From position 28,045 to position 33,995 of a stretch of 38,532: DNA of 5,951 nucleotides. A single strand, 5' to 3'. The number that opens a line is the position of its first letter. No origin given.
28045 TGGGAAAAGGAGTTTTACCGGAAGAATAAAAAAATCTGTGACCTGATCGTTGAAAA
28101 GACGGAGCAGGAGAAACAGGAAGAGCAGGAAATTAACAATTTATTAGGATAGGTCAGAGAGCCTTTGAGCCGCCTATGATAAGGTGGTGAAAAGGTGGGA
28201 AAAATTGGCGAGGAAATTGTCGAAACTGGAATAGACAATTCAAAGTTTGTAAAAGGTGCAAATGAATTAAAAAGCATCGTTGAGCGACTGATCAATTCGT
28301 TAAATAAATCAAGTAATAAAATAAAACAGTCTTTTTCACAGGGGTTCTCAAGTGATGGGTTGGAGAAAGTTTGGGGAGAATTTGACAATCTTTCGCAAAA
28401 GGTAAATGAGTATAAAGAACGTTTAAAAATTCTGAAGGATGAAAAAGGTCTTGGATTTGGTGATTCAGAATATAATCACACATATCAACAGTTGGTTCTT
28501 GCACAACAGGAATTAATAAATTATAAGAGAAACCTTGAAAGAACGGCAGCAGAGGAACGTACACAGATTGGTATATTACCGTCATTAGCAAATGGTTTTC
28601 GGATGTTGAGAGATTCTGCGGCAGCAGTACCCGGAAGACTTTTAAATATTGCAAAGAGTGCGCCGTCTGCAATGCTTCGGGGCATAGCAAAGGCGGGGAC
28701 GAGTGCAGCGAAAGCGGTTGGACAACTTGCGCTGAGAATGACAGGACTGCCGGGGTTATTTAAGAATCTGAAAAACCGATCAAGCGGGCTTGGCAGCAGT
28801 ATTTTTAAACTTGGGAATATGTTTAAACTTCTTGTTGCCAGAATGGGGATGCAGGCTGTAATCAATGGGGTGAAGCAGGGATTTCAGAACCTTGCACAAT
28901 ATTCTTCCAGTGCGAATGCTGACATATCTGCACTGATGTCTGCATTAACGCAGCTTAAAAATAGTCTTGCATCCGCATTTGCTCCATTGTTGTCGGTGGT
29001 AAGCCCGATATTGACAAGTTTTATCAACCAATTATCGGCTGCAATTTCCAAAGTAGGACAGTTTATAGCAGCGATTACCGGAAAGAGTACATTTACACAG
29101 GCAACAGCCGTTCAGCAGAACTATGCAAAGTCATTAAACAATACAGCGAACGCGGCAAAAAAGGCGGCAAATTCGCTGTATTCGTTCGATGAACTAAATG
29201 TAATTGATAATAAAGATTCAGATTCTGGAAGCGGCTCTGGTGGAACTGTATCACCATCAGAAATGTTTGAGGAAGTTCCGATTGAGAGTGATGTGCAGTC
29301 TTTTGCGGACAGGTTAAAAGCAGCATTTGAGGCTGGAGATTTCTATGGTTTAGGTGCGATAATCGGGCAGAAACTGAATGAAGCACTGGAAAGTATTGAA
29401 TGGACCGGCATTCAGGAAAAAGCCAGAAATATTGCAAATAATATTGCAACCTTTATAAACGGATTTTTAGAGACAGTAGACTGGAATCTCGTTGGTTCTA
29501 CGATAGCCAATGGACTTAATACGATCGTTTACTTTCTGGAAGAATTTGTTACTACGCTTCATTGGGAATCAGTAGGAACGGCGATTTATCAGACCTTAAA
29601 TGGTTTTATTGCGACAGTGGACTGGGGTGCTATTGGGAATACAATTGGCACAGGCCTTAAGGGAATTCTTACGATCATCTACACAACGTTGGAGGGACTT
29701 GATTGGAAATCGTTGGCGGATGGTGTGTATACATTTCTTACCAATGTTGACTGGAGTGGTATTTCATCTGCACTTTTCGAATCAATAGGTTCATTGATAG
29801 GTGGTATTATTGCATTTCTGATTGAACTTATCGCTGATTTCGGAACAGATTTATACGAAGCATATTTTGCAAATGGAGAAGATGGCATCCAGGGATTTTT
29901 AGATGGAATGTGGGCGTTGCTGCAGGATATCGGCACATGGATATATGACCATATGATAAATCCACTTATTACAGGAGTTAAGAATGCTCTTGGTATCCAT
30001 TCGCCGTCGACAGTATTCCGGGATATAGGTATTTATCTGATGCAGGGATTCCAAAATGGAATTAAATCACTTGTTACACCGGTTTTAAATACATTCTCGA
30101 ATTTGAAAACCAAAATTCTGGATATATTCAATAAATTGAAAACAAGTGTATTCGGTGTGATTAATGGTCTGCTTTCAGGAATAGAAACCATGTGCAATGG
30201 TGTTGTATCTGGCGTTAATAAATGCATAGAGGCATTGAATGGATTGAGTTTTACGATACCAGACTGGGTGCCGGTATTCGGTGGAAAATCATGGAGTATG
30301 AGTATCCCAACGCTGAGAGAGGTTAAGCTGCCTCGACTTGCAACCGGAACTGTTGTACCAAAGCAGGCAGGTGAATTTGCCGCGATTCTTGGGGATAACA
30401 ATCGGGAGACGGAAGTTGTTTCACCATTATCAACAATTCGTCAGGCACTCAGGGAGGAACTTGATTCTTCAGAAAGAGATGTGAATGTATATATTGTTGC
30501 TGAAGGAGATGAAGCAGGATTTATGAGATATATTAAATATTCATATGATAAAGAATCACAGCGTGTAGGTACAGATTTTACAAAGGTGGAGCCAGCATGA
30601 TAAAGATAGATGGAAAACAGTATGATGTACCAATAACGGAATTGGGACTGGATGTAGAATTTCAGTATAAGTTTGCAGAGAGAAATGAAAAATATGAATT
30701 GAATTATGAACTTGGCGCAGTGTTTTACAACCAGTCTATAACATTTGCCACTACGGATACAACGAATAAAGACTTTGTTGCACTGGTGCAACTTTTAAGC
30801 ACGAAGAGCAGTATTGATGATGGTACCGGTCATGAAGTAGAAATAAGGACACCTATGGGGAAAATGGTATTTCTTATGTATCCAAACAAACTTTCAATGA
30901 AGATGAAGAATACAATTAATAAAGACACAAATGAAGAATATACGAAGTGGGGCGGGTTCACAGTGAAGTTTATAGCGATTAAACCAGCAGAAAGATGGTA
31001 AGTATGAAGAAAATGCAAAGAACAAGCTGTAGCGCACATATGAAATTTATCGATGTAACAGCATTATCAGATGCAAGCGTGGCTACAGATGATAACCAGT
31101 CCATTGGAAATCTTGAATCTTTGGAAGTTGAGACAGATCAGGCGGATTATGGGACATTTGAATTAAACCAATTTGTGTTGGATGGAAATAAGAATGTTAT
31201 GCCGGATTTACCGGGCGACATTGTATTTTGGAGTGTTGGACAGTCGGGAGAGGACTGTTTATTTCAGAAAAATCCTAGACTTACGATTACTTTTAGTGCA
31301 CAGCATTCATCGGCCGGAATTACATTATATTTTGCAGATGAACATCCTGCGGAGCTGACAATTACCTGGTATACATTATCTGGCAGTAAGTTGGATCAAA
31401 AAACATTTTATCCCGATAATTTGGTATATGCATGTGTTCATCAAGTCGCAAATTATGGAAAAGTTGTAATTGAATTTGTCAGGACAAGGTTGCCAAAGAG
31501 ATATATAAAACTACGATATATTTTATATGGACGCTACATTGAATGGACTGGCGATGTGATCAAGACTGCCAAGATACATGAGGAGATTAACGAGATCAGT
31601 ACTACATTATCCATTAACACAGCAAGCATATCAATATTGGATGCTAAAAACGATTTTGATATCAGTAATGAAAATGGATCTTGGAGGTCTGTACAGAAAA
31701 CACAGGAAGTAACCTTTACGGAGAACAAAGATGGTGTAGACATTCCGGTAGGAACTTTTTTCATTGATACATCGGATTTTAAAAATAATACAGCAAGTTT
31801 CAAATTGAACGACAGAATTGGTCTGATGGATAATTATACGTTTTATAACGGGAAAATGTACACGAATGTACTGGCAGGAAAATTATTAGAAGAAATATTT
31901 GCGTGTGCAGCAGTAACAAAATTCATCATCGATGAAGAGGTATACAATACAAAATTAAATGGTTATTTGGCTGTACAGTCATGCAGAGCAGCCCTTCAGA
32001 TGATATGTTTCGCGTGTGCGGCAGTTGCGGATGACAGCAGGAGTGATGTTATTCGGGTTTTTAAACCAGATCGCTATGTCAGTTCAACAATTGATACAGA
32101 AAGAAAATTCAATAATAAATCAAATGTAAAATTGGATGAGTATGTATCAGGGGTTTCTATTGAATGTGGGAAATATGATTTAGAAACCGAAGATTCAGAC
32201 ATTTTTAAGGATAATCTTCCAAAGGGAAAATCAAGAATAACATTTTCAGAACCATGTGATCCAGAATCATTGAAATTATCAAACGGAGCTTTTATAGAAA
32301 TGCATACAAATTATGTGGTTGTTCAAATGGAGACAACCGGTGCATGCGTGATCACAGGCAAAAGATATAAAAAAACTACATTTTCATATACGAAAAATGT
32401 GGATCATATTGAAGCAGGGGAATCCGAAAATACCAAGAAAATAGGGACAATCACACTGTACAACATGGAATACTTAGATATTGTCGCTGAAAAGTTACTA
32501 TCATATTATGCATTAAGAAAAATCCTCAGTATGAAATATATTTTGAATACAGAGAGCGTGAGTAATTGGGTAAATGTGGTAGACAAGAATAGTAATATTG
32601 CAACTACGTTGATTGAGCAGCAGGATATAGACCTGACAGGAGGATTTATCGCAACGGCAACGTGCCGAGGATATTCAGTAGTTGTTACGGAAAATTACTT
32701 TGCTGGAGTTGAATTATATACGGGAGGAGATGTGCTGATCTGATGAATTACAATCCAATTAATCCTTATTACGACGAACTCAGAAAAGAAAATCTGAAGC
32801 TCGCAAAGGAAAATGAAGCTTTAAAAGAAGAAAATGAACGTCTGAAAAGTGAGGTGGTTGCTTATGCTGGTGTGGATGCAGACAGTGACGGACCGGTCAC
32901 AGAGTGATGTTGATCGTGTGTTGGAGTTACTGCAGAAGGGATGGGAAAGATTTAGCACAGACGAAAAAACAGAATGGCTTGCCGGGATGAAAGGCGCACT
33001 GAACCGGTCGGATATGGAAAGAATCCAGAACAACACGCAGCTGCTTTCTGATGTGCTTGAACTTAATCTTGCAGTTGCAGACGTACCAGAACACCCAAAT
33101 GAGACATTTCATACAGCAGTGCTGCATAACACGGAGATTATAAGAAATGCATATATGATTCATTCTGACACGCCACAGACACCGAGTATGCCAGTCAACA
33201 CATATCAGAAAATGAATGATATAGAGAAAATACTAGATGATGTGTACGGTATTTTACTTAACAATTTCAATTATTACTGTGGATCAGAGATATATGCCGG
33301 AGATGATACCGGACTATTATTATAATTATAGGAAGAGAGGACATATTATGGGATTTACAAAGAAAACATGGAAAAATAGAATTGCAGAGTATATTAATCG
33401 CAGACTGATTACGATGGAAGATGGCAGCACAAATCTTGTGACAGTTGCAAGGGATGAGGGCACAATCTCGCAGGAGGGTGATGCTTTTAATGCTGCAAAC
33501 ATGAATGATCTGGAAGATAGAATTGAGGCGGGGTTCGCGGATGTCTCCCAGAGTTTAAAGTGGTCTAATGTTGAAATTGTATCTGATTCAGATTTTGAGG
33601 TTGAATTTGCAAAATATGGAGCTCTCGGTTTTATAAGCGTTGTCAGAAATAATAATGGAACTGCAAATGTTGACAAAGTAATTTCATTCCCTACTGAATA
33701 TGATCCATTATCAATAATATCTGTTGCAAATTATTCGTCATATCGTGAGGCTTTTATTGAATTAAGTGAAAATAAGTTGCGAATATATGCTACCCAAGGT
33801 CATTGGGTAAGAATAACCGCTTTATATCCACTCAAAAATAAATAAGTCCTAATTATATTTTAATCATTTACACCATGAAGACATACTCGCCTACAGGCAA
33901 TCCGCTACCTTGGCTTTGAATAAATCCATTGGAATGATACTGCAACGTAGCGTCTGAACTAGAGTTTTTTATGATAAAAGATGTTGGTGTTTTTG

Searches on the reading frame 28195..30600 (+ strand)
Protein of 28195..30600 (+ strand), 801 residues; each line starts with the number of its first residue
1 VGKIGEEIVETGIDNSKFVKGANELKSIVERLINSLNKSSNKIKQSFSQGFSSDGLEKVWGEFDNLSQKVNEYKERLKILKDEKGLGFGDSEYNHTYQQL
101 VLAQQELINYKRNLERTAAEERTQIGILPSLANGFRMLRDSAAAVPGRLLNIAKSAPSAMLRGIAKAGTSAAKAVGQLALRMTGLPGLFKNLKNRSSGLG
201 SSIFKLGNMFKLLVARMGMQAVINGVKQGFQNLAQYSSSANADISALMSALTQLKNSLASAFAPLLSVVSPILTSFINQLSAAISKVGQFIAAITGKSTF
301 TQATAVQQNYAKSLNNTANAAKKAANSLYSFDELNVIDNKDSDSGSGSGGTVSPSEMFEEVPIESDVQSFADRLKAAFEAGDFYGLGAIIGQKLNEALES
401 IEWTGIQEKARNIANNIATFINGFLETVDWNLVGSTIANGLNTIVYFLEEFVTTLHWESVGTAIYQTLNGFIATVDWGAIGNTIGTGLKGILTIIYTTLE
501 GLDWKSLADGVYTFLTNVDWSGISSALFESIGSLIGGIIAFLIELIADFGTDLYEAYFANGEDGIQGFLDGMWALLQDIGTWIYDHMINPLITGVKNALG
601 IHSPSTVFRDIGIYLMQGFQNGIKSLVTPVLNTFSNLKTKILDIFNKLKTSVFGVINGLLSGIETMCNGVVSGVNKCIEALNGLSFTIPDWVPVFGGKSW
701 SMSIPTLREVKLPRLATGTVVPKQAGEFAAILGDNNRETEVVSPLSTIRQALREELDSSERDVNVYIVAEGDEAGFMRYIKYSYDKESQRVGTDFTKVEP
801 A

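Call 8: search_protein_families(library=pfam, proteins=[window:28195-30600:+], max_evalue=0.01)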
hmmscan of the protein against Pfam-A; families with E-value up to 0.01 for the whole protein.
window:28195-30600:+ (801 aa): 2 families
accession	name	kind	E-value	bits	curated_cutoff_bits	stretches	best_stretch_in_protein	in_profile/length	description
PF04513.17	Baculo_PEP_C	-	0.0003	21.3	38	0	619-684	50-118/140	Baculovirus polyhedron envelope protein, PEP, C terminus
PF23854.1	DUF7217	-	0.00068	19.8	29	0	623-681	138-196/238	Domain of unknown function (DUF7217)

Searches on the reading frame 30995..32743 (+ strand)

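Call 8: search_protein_families(library=pfam, proteins=[window:30995-32743:+], max_evalue=0.01)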
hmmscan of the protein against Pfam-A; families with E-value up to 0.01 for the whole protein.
window:30995-32743:+ (582 aa): 0 families

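Call 58: search_protein_families(library=phrogs, proteins=[window:30995-32743:+], max_evalue=0.001)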
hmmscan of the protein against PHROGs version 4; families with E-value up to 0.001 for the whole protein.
window:30995-32743:+ (582 aa): 2 families
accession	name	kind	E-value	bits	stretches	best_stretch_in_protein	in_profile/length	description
phrog_13879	-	unknown function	1.7e-88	298.3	1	5-559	14-544/571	-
phrog_32744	-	unknown function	1.2e-17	64.8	1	175-556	7-367/748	-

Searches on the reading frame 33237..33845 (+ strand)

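Call 58: search_protein_families(library=phrogs, proteins=[window:33237-33845:+], max_evalue=0.001)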
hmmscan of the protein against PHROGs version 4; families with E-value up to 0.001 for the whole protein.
window:33237-33845:+ (202 aa): 1 family
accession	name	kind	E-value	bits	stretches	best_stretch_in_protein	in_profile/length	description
phrog_17334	-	unknown function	3.7e-05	23.9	1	38-104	1-65/279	-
